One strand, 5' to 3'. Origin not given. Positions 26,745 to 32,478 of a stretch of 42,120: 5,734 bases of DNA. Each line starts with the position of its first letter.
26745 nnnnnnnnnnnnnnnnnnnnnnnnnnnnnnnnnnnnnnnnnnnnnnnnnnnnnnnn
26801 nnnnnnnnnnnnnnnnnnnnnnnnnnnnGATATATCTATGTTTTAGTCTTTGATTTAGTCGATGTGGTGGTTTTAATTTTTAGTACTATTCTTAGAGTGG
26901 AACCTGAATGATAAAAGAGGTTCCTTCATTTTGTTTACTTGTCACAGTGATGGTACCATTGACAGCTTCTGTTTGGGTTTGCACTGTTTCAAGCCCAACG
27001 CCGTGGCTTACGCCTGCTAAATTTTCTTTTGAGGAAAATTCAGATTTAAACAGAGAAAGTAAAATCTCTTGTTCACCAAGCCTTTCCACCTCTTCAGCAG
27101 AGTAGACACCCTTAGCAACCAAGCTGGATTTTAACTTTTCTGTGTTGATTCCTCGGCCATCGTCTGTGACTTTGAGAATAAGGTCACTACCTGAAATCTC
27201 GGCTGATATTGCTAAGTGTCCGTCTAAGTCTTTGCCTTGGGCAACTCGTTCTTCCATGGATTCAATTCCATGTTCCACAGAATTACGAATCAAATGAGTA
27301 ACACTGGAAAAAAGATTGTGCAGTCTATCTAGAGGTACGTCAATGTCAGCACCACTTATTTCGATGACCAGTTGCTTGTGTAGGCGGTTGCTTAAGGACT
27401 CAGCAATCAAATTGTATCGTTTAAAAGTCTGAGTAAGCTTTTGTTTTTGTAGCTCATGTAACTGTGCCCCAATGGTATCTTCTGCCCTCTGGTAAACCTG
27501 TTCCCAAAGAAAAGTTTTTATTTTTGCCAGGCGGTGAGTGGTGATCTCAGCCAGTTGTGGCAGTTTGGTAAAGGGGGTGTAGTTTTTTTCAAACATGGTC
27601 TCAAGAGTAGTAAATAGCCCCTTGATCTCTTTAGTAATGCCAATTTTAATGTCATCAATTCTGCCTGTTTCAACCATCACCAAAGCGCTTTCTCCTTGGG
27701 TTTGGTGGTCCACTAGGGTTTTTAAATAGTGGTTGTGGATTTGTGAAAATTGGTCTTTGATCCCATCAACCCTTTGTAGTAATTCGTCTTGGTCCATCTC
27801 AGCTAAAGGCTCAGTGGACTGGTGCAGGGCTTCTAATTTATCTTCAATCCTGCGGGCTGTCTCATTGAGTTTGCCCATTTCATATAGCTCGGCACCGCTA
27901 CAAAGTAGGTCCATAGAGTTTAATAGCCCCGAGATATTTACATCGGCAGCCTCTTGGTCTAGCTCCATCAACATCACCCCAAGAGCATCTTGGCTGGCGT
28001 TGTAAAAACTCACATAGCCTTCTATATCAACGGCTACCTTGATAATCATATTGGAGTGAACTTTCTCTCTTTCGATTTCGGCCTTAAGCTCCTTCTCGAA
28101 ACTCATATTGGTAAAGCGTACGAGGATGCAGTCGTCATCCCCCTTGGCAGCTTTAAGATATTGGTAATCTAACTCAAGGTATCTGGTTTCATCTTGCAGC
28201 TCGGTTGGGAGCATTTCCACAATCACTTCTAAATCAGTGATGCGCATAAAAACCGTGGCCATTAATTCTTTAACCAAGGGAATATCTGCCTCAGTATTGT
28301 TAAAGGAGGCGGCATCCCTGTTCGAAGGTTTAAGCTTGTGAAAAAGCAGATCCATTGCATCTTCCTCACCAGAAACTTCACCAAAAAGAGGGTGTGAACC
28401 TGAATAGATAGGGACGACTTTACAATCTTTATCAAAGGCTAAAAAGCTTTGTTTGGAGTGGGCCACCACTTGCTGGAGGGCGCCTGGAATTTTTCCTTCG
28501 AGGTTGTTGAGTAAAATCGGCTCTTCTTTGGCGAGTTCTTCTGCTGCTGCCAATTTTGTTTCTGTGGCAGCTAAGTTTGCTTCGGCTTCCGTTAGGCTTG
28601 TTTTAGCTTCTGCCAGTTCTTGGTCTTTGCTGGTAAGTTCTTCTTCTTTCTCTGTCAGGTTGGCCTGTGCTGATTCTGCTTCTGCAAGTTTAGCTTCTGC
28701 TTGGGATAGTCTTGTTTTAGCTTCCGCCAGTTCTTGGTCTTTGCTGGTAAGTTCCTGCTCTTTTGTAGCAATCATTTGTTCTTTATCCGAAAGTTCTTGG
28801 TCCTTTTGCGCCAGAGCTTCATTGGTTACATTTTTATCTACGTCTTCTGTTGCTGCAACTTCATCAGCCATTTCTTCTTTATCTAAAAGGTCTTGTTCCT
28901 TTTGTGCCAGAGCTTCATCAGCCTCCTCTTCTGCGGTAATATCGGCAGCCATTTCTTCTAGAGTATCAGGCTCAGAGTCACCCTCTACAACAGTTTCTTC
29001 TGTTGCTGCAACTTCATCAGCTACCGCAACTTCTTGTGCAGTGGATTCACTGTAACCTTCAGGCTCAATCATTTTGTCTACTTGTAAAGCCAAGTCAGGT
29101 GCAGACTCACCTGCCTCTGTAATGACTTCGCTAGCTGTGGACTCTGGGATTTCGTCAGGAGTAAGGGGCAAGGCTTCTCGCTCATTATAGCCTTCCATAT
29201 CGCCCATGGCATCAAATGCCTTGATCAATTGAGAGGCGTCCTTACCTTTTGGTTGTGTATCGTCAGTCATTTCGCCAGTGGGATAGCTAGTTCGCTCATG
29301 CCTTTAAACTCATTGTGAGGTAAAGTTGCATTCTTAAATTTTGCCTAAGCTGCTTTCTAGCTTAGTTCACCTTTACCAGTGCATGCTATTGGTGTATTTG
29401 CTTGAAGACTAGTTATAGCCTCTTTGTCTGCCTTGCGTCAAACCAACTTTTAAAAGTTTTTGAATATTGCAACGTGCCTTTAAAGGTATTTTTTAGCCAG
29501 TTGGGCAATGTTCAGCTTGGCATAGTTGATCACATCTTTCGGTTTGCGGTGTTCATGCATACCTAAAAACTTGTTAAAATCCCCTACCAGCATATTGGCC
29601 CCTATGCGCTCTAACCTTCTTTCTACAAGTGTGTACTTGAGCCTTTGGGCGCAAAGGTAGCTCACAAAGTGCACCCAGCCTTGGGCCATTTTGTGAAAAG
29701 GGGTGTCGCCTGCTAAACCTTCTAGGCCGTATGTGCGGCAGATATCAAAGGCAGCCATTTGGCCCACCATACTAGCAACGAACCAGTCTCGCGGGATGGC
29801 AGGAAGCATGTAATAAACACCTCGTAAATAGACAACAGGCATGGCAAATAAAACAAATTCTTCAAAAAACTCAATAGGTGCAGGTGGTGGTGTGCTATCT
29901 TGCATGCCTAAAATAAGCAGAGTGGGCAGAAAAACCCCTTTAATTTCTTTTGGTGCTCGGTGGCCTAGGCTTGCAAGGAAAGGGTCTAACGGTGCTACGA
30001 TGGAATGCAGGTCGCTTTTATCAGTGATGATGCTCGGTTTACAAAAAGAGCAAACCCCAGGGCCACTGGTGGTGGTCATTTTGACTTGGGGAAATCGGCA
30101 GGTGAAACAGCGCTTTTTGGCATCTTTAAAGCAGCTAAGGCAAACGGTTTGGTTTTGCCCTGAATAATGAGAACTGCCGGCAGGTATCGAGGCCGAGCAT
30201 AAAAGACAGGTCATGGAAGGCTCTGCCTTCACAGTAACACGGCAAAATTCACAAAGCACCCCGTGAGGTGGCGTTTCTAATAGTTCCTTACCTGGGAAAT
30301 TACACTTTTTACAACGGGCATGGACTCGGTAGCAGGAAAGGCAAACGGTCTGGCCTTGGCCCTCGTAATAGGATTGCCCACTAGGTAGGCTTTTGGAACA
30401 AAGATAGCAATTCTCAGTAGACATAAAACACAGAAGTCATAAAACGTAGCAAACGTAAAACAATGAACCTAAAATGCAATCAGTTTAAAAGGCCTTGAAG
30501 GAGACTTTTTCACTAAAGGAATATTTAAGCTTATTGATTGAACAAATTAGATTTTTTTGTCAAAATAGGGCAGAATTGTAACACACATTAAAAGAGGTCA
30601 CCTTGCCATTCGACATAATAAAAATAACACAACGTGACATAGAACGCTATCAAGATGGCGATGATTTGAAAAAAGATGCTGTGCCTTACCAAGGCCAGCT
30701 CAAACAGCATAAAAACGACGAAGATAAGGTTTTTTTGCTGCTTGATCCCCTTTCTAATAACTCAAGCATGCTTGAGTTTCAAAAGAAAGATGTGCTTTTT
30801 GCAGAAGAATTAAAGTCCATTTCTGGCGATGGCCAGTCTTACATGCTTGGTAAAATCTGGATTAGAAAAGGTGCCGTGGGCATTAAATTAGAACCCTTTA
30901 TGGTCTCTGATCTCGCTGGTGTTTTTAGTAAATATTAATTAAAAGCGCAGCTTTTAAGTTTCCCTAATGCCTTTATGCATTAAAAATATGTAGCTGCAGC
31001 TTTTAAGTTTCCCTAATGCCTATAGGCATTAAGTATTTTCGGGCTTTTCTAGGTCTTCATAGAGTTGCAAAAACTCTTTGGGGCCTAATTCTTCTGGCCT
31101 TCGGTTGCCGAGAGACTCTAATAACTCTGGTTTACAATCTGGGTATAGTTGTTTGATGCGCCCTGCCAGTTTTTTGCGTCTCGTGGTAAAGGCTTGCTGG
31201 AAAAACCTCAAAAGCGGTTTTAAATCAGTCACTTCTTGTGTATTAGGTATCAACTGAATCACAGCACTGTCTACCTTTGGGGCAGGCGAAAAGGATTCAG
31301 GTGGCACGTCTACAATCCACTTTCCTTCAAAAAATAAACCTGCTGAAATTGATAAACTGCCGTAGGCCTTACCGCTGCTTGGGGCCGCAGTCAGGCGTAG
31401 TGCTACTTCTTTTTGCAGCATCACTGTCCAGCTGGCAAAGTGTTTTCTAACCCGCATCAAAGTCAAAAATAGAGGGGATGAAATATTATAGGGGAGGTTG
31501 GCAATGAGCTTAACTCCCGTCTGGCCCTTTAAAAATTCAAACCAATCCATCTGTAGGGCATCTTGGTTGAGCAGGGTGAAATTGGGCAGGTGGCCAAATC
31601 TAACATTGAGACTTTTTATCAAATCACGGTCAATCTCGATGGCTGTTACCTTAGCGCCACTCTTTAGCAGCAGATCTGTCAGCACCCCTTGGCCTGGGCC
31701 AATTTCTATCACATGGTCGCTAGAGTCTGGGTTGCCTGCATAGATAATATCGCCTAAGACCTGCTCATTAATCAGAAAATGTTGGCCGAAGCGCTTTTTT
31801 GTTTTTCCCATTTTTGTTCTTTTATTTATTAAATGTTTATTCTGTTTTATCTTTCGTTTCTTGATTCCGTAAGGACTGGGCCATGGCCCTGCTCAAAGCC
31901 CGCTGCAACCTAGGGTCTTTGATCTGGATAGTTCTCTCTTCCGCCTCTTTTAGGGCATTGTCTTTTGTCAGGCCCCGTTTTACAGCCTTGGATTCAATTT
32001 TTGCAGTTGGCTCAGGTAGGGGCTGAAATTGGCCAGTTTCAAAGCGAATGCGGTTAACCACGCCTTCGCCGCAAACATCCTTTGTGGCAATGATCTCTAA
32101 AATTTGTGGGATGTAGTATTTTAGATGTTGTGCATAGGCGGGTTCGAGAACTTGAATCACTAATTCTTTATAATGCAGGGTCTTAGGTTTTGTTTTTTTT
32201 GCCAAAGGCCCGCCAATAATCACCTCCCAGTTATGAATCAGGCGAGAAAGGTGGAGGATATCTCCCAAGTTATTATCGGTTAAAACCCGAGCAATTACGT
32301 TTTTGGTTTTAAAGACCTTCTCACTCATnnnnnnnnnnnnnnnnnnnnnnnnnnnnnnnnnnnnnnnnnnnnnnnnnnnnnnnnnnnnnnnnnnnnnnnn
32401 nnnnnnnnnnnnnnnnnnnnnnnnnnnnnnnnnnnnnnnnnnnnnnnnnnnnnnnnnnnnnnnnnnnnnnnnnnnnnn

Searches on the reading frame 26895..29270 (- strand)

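Call 11: search_protein_families(library=pfam, proteins=[window:26895-29270:-], max_evalue=0.001)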
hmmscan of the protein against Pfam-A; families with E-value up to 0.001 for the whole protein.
window:26895-29270:- (792 aa): 1 family
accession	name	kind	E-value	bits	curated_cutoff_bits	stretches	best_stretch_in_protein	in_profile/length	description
PF02518.31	HATPase_c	-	4e-14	53.4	26.4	1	657-792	10-109/111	Histidine kinase-, DNA gyrase B-, and HSP90-like ATPase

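Call 69: search_protein_families(library=pfam, proteins=[window:26895-29270:-], max_evalue=0.1)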
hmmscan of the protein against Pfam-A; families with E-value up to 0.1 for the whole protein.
window:26895-29270:- (792 aa): 2 families
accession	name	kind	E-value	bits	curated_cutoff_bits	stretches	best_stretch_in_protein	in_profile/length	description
PF02518.31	HATPase_c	-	4e-14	53.4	26.4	1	657-792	10-109/111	Histidine kinase-, DNA gyrase B-, and HSP90-like ATPase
PF17951.6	FAS_meander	-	0.056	13.7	23.1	1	522-589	73-140/146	Fatty acid synthase meander beta sheet domain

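Call 75: search_protein_families(library=ncbifam, proteins=[window:26895-29270:-], max_evalue=0.01)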
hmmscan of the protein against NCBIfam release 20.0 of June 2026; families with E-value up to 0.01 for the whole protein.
window:26895-29270:- (792 aa): 12 families
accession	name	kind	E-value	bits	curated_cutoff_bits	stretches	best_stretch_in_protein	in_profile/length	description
NF041336.1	CheA_Halo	equivalog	9e-35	120.4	950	1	610-791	357-536/666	chemotaxis protein CheA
NF007835.0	PRK10547.1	equivalog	3.6e-28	98.5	793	1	614-792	347-523/670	chemotaxis protein CheA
NF007688.0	PRK10364.1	equivalog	6e-07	28.6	479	1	755-791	414-450/460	two-component system sensor histidine kinase ZraS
NF008298.1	PRK11086.1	subfamily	2.4e-06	26.3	520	1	737-791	474-524/529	DcuS/MalK family sensor histidine kinase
NF041210.1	his_kin_PieS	equivalog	3.7e-05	22.9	850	1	737-791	416-469/474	two component system sensor histidine kinase PieS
NF047874.1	MASE3_PAS_HK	subfamily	4.1e-05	22.6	560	1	757-791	590-624/655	MASE3 domain-containing sensor histidine kinase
TIGR02916.1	PEP_his_kin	equivalog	9.4e-05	21.2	300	0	602-717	529-632/679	XrtA/PEP-CTERM system histidine kinase PrsK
NF038334.1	malate_HK_MalK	exception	0.00015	20.6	800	1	740-791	477-524/533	malate sensor histidine kinase MalK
NF046044.1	PnpS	equivalog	0.00098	18.2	400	1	757-791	356-390/390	two-component system histidine kinase PnpS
NF012226.0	AdeS_HK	equivalog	0.0028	16.8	500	0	684-791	268-352/353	two-component sensor histidine kinase AdeS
NF053867.1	SprKinKinDBac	equivalog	0.004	15.6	775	0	734-791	443-496/500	sporulation kinase KinD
TIGR04320.1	Surf_Exclu_PgrA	domain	0.0064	15.8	70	1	147-241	264-360/360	SEC10/PgrA surface exclusion domain-containing protein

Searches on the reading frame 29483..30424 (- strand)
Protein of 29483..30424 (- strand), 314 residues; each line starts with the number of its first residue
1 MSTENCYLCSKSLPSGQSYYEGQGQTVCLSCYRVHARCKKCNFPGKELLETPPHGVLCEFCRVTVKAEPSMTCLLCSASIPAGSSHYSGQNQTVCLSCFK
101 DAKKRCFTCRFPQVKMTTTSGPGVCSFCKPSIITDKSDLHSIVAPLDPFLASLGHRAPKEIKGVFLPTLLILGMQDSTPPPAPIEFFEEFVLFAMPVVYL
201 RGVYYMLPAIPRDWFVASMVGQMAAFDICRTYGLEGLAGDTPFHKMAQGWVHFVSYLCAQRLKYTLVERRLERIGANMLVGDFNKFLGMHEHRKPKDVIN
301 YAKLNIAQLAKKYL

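Call 11: search_protein_families(library=pfam, proteins=[window:29483-30424:-], max_evalue=0.001)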
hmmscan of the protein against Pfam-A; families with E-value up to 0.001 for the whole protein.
window:29483-30424:- (314 aa): 0 families

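Call 69: search_protein_families(library=pfam, proteins=[window:29483-30424:-], max_evalue=0.1)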
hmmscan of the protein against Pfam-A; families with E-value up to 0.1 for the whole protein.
window:29483-30424:- (314 aa): 1 family
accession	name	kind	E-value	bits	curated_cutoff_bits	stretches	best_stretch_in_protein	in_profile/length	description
PF08038.17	Tom7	-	0.076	13.2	27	0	165-181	19-35/41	TOM7 family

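Call 75: search_protein_families(library=ncbifam, proteins=[window:29483-30424:-], max_evalue=0.01)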
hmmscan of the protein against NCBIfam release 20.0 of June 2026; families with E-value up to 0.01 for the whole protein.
window:29483-30424:- (314 aa): 0 families

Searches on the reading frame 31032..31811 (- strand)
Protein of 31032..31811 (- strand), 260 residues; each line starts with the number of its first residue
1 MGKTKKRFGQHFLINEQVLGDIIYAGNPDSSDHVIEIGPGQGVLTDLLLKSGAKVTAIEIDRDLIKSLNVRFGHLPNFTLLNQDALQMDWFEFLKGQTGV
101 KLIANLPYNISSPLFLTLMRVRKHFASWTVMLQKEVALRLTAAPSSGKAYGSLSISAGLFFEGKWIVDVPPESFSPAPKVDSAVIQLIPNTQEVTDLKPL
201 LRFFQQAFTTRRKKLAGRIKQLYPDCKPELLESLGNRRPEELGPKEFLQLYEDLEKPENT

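Call 11: search_protein_families(library=pfam, proteins=[window:31032-31811:-], max_evalue=0.001)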
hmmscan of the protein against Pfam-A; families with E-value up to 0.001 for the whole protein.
window:31032-31811:- (260 aa): 3 families
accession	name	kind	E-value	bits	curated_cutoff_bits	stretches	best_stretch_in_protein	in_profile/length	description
PF00398.26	RrnaAD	-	1.1e-57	195.5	24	1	3-252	3-259/263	Ribosomal RNA adenine dimethylase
PF13649.12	Methyltransf_25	-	0.00024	22.2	27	1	34-89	1-59/97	Methyltransferase domain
PF13489.12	Methyltransf_23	-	0.00044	20.4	27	1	27-91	19-70/164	Methyltransferase domain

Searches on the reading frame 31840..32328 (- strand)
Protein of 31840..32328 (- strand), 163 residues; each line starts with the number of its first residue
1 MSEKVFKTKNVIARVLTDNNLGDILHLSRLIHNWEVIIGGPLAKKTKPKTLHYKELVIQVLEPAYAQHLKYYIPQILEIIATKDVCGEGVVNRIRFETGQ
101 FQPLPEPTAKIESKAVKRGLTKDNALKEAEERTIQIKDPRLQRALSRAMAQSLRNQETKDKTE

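Call 11: search_protein_families(library=pfam, proteins=[window:31840-32328:-], max_evalue=0.001)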
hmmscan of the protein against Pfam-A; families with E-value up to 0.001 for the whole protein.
window:31840-32328:- (163 aa): 1 family
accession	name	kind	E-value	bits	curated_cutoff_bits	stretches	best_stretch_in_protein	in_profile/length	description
PF05258.17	DciA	-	3.8e-13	49.9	24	1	9-96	3-89/89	Dna[CI] antecedent, DciA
